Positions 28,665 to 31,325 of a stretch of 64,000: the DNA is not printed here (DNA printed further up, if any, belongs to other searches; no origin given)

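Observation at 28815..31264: Adenylate-forming enzyme reads straight into chorismate mutase-DAHP synthase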

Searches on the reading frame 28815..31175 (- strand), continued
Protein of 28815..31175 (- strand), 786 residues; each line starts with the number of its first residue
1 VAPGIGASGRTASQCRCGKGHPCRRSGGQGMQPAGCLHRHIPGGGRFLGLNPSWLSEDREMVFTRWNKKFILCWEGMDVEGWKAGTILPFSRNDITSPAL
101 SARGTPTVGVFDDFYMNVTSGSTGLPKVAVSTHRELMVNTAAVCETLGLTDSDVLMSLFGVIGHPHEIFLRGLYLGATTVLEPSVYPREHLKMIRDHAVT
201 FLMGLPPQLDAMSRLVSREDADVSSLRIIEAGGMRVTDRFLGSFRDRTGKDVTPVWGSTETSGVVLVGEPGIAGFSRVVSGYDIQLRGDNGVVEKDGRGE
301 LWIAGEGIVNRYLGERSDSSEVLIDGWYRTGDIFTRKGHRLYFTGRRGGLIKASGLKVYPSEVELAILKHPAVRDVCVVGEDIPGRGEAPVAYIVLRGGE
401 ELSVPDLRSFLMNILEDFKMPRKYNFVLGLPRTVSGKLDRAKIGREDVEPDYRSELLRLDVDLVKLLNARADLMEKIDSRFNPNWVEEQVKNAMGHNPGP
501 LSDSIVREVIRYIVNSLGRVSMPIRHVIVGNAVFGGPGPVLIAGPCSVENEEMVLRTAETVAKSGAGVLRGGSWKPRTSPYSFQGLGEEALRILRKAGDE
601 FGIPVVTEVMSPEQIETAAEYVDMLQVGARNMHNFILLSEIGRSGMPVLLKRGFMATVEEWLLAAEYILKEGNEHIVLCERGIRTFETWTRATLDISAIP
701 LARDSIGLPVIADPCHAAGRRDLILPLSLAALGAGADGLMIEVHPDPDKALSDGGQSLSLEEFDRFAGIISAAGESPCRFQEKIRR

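Call 44: search_protein_families(library=ncbifam, proteins=[L044:5500-6660:+, L044:2218-3981:+, L044:6872-7657:+, L047:6700-8886:+, L041:6864-8981:+, L037:6582-7808:+, L004:3263-5914:+, L004:10118-11437:+, L061:3995-5488:+, L004:12427-13347:+], max_evalue=0.00001)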
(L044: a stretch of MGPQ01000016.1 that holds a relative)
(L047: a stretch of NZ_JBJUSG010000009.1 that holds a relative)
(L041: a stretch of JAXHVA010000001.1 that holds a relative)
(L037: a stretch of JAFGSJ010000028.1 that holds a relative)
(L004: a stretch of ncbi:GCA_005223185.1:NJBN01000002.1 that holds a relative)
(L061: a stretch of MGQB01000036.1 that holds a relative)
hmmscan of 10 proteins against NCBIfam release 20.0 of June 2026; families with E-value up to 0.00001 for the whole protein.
L044:5500-6660:+ (386 aa): 19 families
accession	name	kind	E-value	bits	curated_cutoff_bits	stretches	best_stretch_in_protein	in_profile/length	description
NF041097.1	keto_inos_dh_IolM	equivalog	5.4e-156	519.1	450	1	1-385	1-388/389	scyllo-inosose 3-dehydrogenase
NF003808.0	PRK05396.1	equivalog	1.1e-59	202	380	1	38-384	11-338/341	L-threonine 3-dehydrogenase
TIGR00692.1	tdh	equivalog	5.5e-59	199.9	458.35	1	42-384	13-338/340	L-threonine 3-dehydrogenase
NF007489.0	PRK10083.1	equivalog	2.4e-44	151.7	376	1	38-382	10-333/339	Zn-dependent oxidoreductase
NF007375.0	PRK09880.1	equivalog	1.1e-36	126.3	469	1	52-382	27-339/344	L-idonate 5-dehydrogenase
TIGR03989.1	Rxyl_3153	subfamily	5.1e-35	121.4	440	2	37-139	11-106/370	NDMA-dependent alcohol dehydrogenase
NF007642.0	PRK10309.1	equivalog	9.1e-34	117.2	550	1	41-291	13-243/347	galactitol-1-phosphate 5-dehydrogenase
NF010344.0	PRK13771.1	subfamily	4.3e-32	111.4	349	1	37-385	10-332/334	putative alcohol dehydrogenase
TIGR03201.1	dearomat_had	equivalog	1e-29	103.7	338.65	1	44-376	15-338/349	6-hydroxycyclohex-1-ene-1-carbonyl-CoA dehydrogenase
NF006940.0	PRK09422.1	equivalog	5.3e-29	101.2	344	1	41-330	13-282/338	alcohol dehydrogenase AdhP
TIGR03451.1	mycoS_dep_FDH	equivalog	2.9e-28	98.7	512.9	1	37-374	11-346/358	S-(hydroxymethyl)mycothiol dehydrogenase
TIGR03366.1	HpnZ_proposed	hypoth_equivalog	3.4e-26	92.2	328.1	1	50-320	3-265/315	putative phosphonate catabolism associated alcohol dehydrogenase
TIGR02818.1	adh_III_F_hyde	equivalog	9.9e-26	90.6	543.95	2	36-141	10-108/368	S-(hydroxymethyl)glutathione dehydrogenase/class III alcohol dehydrogenase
NF041172.1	AcrlCoa_red_Thmprot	equivalog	2.1e-24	86.1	500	1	38-385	11-333/334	acryloyl-CoA reductase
NF047908.1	AldhRedAhr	equivalog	1.2e-23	83.6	470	1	52-373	28-321/335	NADPH-dependent aldehyde reductase Ahr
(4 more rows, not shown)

L044:2218-3981:+ (587 aa): 29 families (the best 25 are shown)
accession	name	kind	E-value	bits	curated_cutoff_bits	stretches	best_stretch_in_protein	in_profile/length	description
TIGR03025.1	EPS_sugtrans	subfamily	3.7e-88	296.7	295.55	1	392-587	256-445/445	exopolysaccharide biosynthesis polyprenyl glycosylphosphotransferase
TIGR03022.1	WbaP_sugtrans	subfamily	9.6e-81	272.3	403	1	392-587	257-456/456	undecaprenyl-phosphate galactose phosphotransferase WbaP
TIGR03023.1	WcaJ_sugtrans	equivalog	7.9e-74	249.6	410.75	1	392-587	261-453/453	undecaprenyl-phosphate glucose phosphotransferase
NF041877.1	EPS_EpsZ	equivalog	7.9e-69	232.5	800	1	391-586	263-458/459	exopolysaccharide biosynthesis polyisoprenyl-phosphate hexose-1-phosphate transferase EpsZ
NF052601.1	undeca_RfbP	equivalog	2.1e-65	220.4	330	1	393-581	44-236/244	undecaprenyl-phosphate galactose phosphotransferase family protein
TIGR03013.1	EpsB_2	subfamily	6.2e-53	180.5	393.35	1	393-584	254-441/443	TIGR03013 family XrtA/PEP-CTERM system glycosyltransferase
NF011751.0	PRK15204.1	equivalog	6.6e-52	176.7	907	1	393-587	279-476/476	undecaprenyl-phosphate galactose phosphotransferase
NF007518.0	PRK10124.1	equivalog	3.8e-44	151.2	684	1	393-586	273-463/464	undecaprenyl-phosphate glucose phosphotransferase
NF050817.1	PolSacchBiosHfsE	equivalog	7.9e-42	143.6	750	1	393-579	271-458/467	polysaccharide biosynthesis protein HfsE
TIGR03992.1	Arch_glmU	subfamily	1.6e-28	99.7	292.1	1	12-350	2-335/393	bifunctional sugar-1-phosphate nucleotidylyltransferase/acetyltransferase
NF052502.1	man1P_GTase_Rv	exception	4.2e-28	98.2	440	1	12-345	2-327/352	mannose-1-phosphate guanylyltransferase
NF045514.1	glycotran_HepC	equivalog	1.3e-27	96.5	140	1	388-517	111-215/220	heterocyst development glycosyltransferase HepC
NF041173.1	Sug_nt_acttase_Thmprot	equivalog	1.6e-22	80.1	600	1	13-346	3-331/405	bifunctional sugar-1-phosphate nucleotidylyltransferase/acetyltransferase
TIGR01208.1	rmlA_long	equivalog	1.7e-17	63.4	320.25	1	13-350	2-339/353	glucose-1-phosphate thymidylyltransferase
TIGR02091.1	glgC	equivalog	2.2e-14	53.3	424.9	1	13-345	3-359/364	glucose-1-phosphate adenylyltransferase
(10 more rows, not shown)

L044:6872-7657:+ (261 aa): 5 families
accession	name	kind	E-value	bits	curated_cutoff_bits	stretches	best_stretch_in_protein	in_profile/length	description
NF011658.0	PRK15078.1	subfamily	9.8e-34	116.7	333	1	45-208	80-251/380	polysaccharide export protein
TIGR03027.2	pepcterm_export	equivalog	1.1e-31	109.9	180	1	49-207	2-165/169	XrtA/PEP-CTERM system exopolysaccharide export protein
TIGR03028.1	EpsE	equivalog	3.4e-30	105.1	262.65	1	50-207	2-160/239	polysaccharide export protein EpsE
NF041843.1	EpsY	equivalog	1.2e-25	90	320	1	20-205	24-209/211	exopolysaccharide export protein EpsY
NF011722.0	PRK15175.1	equivalog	3.4e-07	29.4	456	1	77-147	110-179/355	Vi polysaccharide ABC transporter protein VexA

L047:6700-8886:+ (728 aa): 12 families
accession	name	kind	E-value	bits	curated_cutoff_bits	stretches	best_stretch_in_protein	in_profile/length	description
TIGR01007.1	eps_fam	subfamily_domain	5.1e-37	127.4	108.05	1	523-719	3-200/204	polysaccharide biosynthesis tyrosine autokinase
NF008568.0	PRK11519.1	equivalog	1.7e-32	112.4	1068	1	400-718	373-706/720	tyrosine-protein kinase Wzc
TIGR01005.1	eps_transp_fam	subfamily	3.2e-32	111.6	411.7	2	522-712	529-720/754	exopolysaccharide transport protein family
NF007350.0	PRK09841.1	equivalog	9.1e-31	106.7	1248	1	522-717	514-710/726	tyrosine-protein kinase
TIGR03018.1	pepcterm_TyrKin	hypoth_equivalog_domain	8.6e-30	103.6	230.65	1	514-708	6-207/207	XrtA-associated tyrosine autokinase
TIGR03007.1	pepcterm_ChnLen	equivalog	1.7e-25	89.3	278.85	1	150-510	111-470/498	XrtA system polysaccharide chain length determinant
TIGR03029.1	EpsG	equivalog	3.6e-25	88.7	313.8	1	536-708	100-273/274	chain length determinant protein tyrosine kinase EpsG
TIGR03017.1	EpsF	equivalog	1.6e-22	79.9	422.75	1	151-500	122-443/444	chain length determinant protein EpsF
TIGR01969.1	minD_arch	subfamily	6.2e-15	55.1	201.75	1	542-711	3-171/251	cell division ATPase MinD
TIGR01006.1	polys_exp_MPA1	subfamily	8.7e-14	51.5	296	1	429-504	152-225/226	CspC family polysaccharide chain length determinant protein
TIGR01968.1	minD_bact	equivalog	1.2e-09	37.9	212.9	1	542-678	4-142/261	septum site-determining protein MinD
TIGR03371.1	cellulose_yhjQ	equivalog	1.2e-06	28.2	157.85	1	540-666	2-134/246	cellulose biosynthesis protein BcsQ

L041:6864-8981:+ (705 aa): 26 families (the best 25 are shown)
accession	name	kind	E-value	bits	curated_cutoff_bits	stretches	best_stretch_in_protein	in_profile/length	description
TIGR01591.1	Fdh-alpha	equivalog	1.6e-96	323.9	666.25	1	8-656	2-646/672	formate dehydrogenase subunit alpha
NF012032.0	PRK15488.1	equivalog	9.4e-85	285.1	694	1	2-485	41-529/759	thiosulfate reductase PhsA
TIGR02166.1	dmsA_ynfE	subfamily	5.8e-69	233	777.7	2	10-484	51-558/794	DMSO/selenate family reductase complex A subunit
NF047855.1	AssmNtatRedNasC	equivalog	4.4e-60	203.7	1100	3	385-653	408-676/708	assimilatory nitrate reductase catalytic subunit NasC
TIGR03479.1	DMSO_red_II_alp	subfamily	7.2e-52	176.6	984.75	2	6-245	60-305/913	molybdopterin-dependent oxidoreductase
TIGR00509.1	bisC_fam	subfamily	3.8e-51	174.3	1017.55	2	68-484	64-511/772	molybdopterin guanine dinucleotide-containing S/N-oxide reductase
NF041885.1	selenate_YnfE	exception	1.1e-46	159.1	1675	1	9-483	54-564/805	selenate/tellurate reductase subunit YnfE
NF041884.1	selenate_YnfF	exception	6.5e-46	156.6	1650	2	7-463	49-536/798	selenate/tellurate reductase subunit YnfF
TIGR01553.1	formate-DH-alph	equivalog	2.7e-44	151.2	814.2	3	3-93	43-138/1009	formate dehydrogenase-N subunit alpha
NF011566.1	PRK14990.1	exception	1.3e-42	145.8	1600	3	11-251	66-323/814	dimethylsulfoxide reductase subunit A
NF041513.1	formate_DH_Act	exception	6.4e-39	133.5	1400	2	5-95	43-131/1067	formate dehydrogenase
NF041323.1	Nitr_red_NasA_Halo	equivalog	1.5e-33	116.3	1000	2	12-321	3-306/673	assimilatory nitrate reductase NasA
TIGR02164.1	torA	equivalog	9.9e-32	109.9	1465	2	68-327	109-393/824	trimethylamine-N-oxide reductase TorA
NF011682.0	PRK15102.1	equivalog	1.5e-31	109.3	909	1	68-327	113-397/829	trimethylamine-N-oxide reductase TorA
NF041714.1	arsenate_red_ArrA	equivalog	5.4e-31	107.5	1600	2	6-253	52-302/848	arsenate respiratory reductase molybdopterin-containing subunit ArrA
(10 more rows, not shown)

L037:6582-7808:+ (408 aa): 1 family
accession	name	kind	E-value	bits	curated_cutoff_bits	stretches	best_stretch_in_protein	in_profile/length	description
NF052623.1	Npun_F2552_fam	equivalog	8.3e-22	78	500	1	28-288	13-271/314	Npun_F2552 family protein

L004:3263-5914:+ (883 aa): 0 families

L004:10118-11437:+ (439 aa): 18 families
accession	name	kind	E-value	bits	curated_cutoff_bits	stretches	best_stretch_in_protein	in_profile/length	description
TIGR04385.1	B12_rSAM_cofa1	equivalog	5.2e-89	299.5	450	1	14-403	15-410/438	B12 lower ligand biosynthesis radical SAM protein BzaD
TIGR04072.2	rSAM_ladder_B12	equivalog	3e-62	210.7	360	1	3-400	2-385/443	lipid biosynthesis B12-binding/radical SAM protein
TIGR02026.1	BchE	equivalog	3e-30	105.5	481.35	1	17-321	20-328/497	magnesium-protoporphyrin IX monomethyl ester anaerobic oxidative cyclase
NF050148.1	rSAM_ApyD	equivalog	5e-27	94.6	750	1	88-325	95-333/645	RiPP biosynthesis radical SAM protein ApyD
TIGR04479.1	bcpD_PhpK_rSAM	subfamily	1e-21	76.9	600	1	188-346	240-396/504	PhpK family radical SAM P-methyltransferase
TIGR03975.1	rSAM_ocin_1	subfamily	1.6e-17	63.2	281.85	1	87-265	148-338/606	RiPP maturation radical SAM C-methyltransferase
TIGR04428.1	B12_rSAM_trp_MT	equivalog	2.3e-16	59.3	500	1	191-307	218-341/558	tryptophan 2-C-methyltransferase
TIGR04367.1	HpnR_B12_rSAM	equivalog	2.8e-15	55.8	650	1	19-317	22-312/490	hopanoid C-3 methylase HpnR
TIGR04295.1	B12_rSAM_oligo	hypoth_equivalog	2.7e-14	52.7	400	1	9-313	16-316/422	TIGR04295 family B12-binding domain-containing radical SAM protein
TIGR03471.1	HpnJ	equivalog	3.9e-14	52.4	577.6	1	95-360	96-366/472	hopanoid biosynthesis associated radical SAM protein HpnJ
NF033070.1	rSAM_AprD4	equivalog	4.3e-14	52.3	500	1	140-400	143-403/456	AprD4 family radical SAM diol-dehydratase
NF033712.0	B12_rSAM_KedN5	subfamily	1.4e-12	46.7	700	1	82-350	80-361/624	KedN5 family methylcobalamin-dependent radical SAM C-methyltransferase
NF045585.1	rSAM_slr0320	equivalog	2.1e-12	46.3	775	1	68-297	110-346/511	photosystem II high light acclimation radical SAM protein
TIGR04190.1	B12_SAM_Ta0216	equivalog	7.1e-11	41.4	500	1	88-359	101-394/554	TIGR04190 family B12-binding domain/radical SAM domain protein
TIGR04013.1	B12_SAM_MJ_1487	hypoth_equivalog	4.9e-10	38.8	251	1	86-232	69-194/382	TIGR04013 family B12-binding domain/radical SAM domain-containing protein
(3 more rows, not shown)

L061:3995-5488:+ (497 aa): 106 families (the best 25 are shown)
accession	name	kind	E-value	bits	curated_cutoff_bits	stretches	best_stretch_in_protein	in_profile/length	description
NF004837.0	PRK06187.1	subfamily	1.9e-109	366.3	476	1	2-495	7-521/531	long-chain-fatty-acid--CoA ligase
NF006182.0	PRK08316.1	subfamily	1.7e-86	290.8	663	1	3-495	11-516/523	fatty acyl-CoA synthetase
NF006181.0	PRK08314.1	subfamily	5.4e-83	279.1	705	2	141-494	189-552/563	long-chain-fatty-acid--CoA ligase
NF005947.1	PRK08008.1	equivalog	9.2e-81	272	651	1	25-493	34-518/518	crotonobetaine/carnitine-CoA ligase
NF005307.0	PRK06839.1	equivalog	4.3e-80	269.7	748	1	12-494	12-491/496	o-succinylbenzoate--CoA ligase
NF003313.0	PRK04319.1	equivalog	2.1e-79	267.3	729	1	23-493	69-558/574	acetate--CoA ligase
NF052269.1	Staph_lig_FadD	equivalog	6.6e-79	265.5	650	1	22-494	21-491/499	long-chain-fatty-acid--CoA ligase FadD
NF004114.0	PRK05605.1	equivalog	1.8e-78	264.3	766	2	148-494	213-567/575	long-chain-fatty-acid--CoA ligase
NF004808.0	PRK06155.1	equivalog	3.4e-78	263.3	722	1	3-493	21-519/542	ATP-dependent acyl-CoA ligase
NF002966.0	PRK03640.1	equivalog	5.8e-76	256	556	1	8-495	7-479/483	o-succinylbenzoate--CoA ligase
TIGR03098.1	ligase_PEP_1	hypoth_equivalog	1.4e-75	254.7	592.35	1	9-493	6-515/517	acyl-CoA ligase (AMP-forming), exosortase A system-associated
NF005463.0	PRK07059.1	subfamily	1.7e-73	247.9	869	2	147-494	195-554/557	long-chain-fatty-acid--CoA ligase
NF047394.1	AcylCoAsynMbcS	equivalog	3.6e-73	246.9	850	1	24-494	37-518/525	acyl-CoA synthetase MbcS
NF005702.0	PRK07514.1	subfamily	2.4e-70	237.3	558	1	6-494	6-498/506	malonyl-CoA synthase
NF005801.1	PRK07656.1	equivalog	1.4e-68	231.8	657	1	4-493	2-500/500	FadD3 family acyl-CoA ligase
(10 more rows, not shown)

L004:12427-13347:+ (306 aa): 11 families
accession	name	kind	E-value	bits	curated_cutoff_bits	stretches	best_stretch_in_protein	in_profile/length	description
NF005919.0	PRK07920.1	equivalog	3.2e-21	75.7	209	1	62-288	56-284/311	phosphatidylinositol mannoside acyltransferase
NF006270.0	PRK08419.1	equivalog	4.7e-12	45.8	248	1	68-292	57-283/298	lipid A biosynthesis lauroyl acyltransferase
TIGR02207.1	lipid_A_htrB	subfamily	9.8e-11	41.5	297.8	1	65-288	62-282/303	LpxL/LpxP family Kdo(2)-lipid IV(A) lauroyl/palmitoleoyl acyltransferase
NF006438.0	PRK08734.1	equivalog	9.9e-10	37.9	363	1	66-238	55-229/305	lauroyl acyltransferase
NF006432.0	PRK08706.1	equivalog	1.1e-09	38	384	1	61-293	44-274/289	lipid A biosynthesis lauroyl acyltransferase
NF005120.0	PRK06553.1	equivalog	1.9e-09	37.3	273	1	49-293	53-302/308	lipid A biosynthesis lauroyl acyltransferase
NF006507.0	PRK08943.1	subfamily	3.2e-09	36.3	337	1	62-292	71-299/322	lipid A biosynthesis (KDO)2-(lauroyl)-lipid IVA acyltransferase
NF004191.0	PRK05646.1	equivalog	6.2e-09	35.4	491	1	62-260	62-262/310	lipid A biosynthesis lauroyl acyltransferase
NF005340.0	PRK06860.1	subfamily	1.4e-07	31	398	1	65-293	68-293/309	lipid A biosynthesis lauroyl acyltransferase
NF005952.0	PRK08025.1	equivalog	4e-06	26.2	517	1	63-293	64-290/306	kdo(2)-lipid IV(A) palmitoleoyltransferase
TIGR02208.1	lipid_A_msbB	equivalog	1e-05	25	336.05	0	61-292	60-289/305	lauroyl-Kdo(2)-lipid IV(A) myristoyltransferase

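Call 49: find_encoding_contigs(protein=P0109, flank=6000, max_places=1)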
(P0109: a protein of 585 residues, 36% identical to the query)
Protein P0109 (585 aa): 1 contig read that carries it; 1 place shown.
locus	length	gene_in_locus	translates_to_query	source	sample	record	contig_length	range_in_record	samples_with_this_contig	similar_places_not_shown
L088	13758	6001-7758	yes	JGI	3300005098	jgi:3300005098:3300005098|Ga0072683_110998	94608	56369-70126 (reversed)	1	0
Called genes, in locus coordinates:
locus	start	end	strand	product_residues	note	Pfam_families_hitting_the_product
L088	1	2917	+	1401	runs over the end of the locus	PF00801:PKD (faint), PF18911:PKD_4 (weak), PF22352:K319L-like_PKD (faint), PF21027:Sde0182_C (faint)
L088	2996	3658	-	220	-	PF01209:Ubie_methyltran, PF01728:FtsJ (weak), PF13489:Methyltransf_23, PF13847:Methyltransf_31, PF08241:Methyltransf_11, PF08242:Methyltransf_12, PF13649:Methyltransf_25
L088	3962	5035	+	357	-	PF27529:AMPT (weak), PF05343:Peptidase_M42, PF01546:Peptidase_M20 (weak)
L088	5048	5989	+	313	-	PF00483:NTP_transferase, PF12804:NTP_transf_3 (faint)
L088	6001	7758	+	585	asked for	PF00501:AMP-binding, PF13193:AMP-binding_C, PF01817:CM_2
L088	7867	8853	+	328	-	PF00535:Glycos_transf_2, PF10111:Glyco_tranf_2_2, PF13641:Glyco_tranf_2_3 (weak)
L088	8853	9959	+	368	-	PF04055:Radical_SAM, PF13353:Fer4_12 (faint)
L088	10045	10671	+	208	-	-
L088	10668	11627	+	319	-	-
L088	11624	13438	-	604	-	PF17651:Raco_middle, PF14574:RACo_C_ter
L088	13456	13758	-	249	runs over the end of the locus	PF01987:AIM24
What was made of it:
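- One tail-bearing clade (P0109, locus L088) has no DAHPS within 6 kb (call 49), so the tail can function without an adjacent DAHPS.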

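Call 50: find_encoding_contigs(protein=P0111, flank=6000, max_places=1)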
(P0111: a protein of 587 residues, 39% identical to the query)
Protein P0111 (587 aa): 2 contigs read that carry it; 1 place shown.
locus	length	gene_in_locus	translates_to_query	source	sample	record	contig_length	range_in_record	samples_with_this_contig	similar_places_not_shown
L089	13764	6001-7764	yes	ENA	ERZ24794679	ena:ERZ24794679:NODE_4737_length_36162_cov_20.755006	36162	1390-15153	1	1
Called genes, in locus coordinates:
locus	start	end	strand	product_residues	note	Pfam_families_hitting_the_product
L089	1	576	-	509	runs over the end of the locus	PF07690:MFS_1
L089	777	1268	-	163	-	PF03266:NTPase_1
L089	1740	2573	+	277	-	PF12706:Lactamase_B_2, PF13483:Lactamase_B_3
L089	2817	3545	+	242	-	PF27507:DjlA_TM (weak), PF05099:TerB, PF00226:DnaJ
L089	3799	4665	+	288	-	PF01040:UbiA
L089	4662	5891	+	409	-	PF04015:DUF362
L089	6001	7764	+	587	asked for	PF00501:AMP-binding, PF13193:AMP-binding_C, PF01817:CM_2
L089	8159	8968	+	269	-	PF00793:DAHP_synth_1, PF03102:NeuB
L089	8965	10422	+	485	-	PF01943:Polysacc_synt, PF13440:Polysacc_synt_3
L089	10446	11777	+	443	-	PF02310:B12-binding, PF04055:Radical_SAM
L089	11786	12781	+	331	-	PF04055:Radical_SAM, PF13186:SPASM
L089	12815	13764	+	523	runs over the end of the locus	PF13231:PMT_2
